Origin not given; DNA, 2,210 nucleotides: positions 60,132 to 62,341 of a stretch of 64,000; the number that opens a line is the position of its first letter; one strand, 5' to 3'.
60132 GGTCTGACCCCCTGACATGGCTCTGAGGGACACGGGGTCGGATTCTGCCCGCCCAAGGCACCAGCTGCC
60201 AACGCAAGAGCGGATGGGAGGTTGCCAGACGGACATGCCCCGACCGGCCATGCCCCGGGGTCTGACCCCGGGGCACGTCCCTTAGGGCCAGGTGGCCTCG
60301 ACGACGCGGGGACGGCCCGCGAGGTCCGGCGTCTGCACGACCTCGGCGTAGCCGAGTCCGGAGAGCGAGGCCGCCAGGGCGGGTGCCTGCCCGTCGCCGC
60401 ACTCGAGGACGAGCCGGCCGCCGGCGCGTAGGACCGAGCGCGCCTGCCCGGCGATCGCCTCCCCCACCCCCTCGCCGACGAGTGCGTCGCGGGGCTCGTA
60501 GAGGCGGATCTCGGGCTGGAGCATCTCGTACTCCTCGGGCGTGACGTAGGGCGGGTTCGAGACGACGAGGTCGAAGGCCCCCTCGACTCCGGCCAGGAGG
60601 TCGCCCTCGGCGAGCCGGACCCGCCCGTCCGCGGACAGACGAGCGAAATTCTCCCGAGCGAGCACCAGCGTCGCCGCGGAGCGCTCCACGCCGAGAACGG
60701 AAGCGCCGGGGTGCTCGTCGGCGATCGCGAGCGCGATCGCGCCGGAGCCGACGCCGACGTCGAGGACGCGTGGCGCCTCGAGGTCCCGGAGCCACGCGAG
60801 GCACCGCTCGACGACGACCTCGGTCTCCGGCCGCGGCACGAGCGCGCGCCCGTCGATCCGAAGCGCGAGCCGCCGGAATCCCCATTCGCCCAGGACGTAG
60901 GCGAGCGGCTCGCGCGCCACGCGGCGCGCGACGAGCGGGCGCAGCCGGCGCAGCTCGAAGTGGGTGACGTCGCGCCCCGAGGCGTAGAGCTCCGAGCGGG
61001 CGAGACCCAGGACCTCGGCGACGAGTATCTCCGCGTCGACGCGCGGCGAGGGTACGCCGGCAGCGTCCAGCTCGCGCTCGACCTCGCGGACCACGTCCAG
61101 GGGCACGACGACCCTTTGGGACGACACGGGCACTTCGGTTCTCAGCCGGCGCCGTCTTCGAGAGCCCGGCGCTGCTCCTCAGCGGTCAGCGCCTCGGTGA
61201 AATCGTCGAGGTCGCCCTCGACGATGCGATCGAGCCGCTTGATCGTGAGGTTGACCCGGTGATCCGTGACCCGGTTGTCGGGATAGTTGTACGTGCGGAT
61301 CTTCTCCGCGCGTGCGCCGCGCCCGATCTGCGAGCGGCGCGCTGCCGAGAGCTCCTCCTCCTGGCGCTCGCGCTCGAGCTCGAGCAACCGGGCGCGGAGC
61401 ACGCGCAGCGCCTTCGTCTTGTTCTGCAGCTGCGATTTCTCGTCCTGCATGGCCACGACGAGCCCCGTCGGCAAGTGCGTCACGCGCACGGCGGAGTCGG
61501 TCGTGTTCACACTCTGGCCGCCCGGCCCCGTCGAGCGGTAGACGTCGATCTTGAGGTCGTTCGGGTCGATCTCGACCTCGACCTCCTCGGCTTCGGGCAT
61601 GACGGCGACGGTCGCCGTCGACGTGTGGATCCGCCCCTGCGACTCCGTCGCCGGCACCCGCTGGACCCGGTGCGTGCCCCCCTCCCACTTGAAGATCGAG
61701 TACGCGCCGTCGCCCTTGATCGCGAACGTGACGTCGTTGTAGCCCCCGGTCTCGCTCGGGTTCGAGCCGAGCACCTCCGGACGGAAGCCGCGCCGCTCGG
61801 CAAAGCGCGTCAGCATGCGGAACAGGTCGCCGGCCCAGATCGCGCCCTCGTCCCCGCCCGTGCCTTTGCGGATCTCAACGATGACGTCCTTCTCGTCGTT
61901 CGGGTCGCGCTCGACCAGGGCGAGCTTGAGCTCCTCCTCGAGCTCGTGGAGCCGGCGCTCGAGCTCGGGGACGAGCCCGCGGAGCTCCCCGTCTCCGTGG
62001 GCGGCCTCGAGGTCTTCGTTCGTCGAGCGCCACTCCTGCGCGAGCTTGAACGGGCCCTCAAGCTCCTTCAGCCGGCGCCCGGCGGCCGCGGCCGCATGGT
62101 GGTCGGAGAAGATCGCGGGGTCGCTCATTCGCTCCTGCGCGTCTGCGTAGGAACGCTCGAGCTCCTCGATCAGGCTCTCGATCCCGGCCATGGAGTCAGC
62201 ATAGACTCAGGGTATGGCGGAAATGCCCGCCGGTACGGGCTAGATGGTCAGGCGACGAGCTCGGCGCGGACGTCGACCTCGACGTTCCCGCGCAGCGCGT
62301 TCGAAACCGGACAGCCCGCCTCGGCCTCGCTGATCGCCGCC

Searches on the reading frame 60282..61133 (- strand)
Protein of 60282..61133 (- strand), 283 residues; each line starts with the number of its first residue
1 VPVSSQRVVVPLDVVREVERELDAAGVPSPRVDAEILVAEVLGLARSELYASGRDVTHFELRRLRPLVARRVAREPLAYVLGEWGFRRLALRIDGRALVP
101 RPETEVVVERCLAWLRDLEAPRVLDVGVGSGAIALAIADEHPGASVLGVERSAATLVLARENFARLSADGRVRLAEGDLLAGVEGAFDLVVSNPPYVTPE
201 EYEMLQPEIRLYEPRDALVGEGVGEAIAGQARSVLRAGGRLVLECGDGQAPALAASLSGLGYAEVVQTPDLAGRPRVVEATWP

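Call 41: search_protein_families(library=pfam, proteins=[window:60282-61133:-], max_evalue=1)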
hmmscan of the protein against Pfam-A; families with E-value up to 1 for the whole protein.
window:60282-61133:- (283 aa): 19 families
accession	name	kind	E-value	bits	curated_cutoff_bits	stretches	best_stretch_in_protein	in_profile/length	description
PF17827.6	PrmC_N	-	1.3e-17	64.6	23.4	1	14-82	2-71/71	PrmC N-terminal domain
PF05175.20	MTS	-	2.5e-15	57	23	1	118-201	30-113/170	Methyltransferase small domain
PF13649.12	Methyltransf_25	-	4.9e-10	40.4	27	1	123-204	1-84/97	Methyltransferase domain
PF13847.12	Methyltransf_31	-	9e-10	38.8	27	1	122-247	6-113/145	Methyltransferase domain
PF08242.18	Methyltransf_12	-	3.8e-08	34.4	30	1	124-193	1-72/98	Methyltransferase domain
PF03602.21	Cons_hypoth95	-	5.2e-06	26.7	24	1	83-201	7-128/182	Conserved hypothetical protein 95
PF08241.18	Methyltransf_11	-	8.1e-06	26.8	21.2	1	124-193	1-67/95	Methyltransferase domain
PF06325.19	PrmA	-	2.7e-05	24.3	22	1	111-193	151-233/296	Ribosomal protein L11 methyltransferase (PrmA)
PF01135.25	PCMT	-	4.3e-05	23.8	20.3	1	107-184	61-138/210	Protein-L-isoaspartate(D-aspartate) O-methyltransferase (PCMT)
PF02390.23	Methyltransf_4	-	0.00035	20.5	24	1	120-159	2-41/173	Putative methyltransferase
PF00891.24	Methyltransf_2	-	0.002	17.9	22.3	1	107-180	50-121/210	O-methyltransferase domain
PF02384.22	N6_Mtase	-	0.0037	17.1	20.4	1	103-198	34-137/311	N-6 DNA Methylase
PF07669.17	Eco57I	-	0.005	17.4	25.3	1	182-202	70-90/171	Eco57I restriction-modification methylase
PF01170.24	UPF0020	-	0.011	15.9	22.3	1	136-196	69-131/197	RMKL-like, methyltransferase domain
PF13489.12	Methyltransf_23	-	0.03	14.5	27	1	109-162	14-69/164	Methyltransferase domain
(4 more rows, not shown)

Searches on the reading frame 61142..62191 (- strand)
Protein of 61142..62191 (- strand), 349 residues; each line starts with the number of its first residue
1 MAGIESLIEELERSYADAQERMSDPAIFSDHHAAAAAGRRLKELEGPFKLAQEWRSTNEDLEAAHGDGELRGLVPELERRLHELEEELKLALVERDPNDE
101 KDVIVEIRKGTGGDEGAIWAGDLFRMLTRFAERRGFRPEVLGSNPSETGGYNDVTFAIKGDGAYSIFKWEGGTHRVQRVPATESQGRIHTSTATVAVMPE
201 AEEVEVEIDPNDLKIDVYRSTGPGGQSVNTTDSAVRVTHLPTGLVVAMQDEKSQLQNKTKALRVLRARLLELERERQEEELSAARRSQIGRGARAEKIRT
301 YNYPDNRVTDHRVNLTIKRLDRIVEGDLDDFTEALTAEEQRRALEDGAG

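Call 41: search_protein_families(library=pfam, proteins=[window:61142-62191:-], max_evalue=1)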
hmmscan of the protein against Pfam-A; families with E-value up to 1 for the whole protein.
window:61142-62191:- (349 aa): 6 families
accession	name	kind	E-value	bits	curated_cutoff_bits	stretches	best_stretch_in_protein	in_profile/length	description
PF03462.23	PCRF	-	9.2e-59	199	24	1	12-195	2-194/194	PCRF domain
PF00472.26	RF-1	-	3.2e-42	143.6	35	1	202-312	1-116/116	RF-1 domain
PF16326.10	ABC_tran_CTD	-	5.6e-06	26.9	32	1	3-45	12-54/69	ABC transporter C-terminal domain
PF08286.16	Spc24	-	0.0047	17.6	25.3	1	247-280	12-45/109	Spc24 subunit of Ndc80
PF02585.22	PIG-L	-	0.11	13.4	28.2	1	260-325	48-98/129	GlcNAc-PI de-N-acetylase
PF02815.25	MIR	-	0.15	12.3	25.6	1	212-253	115-158/185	MIR domain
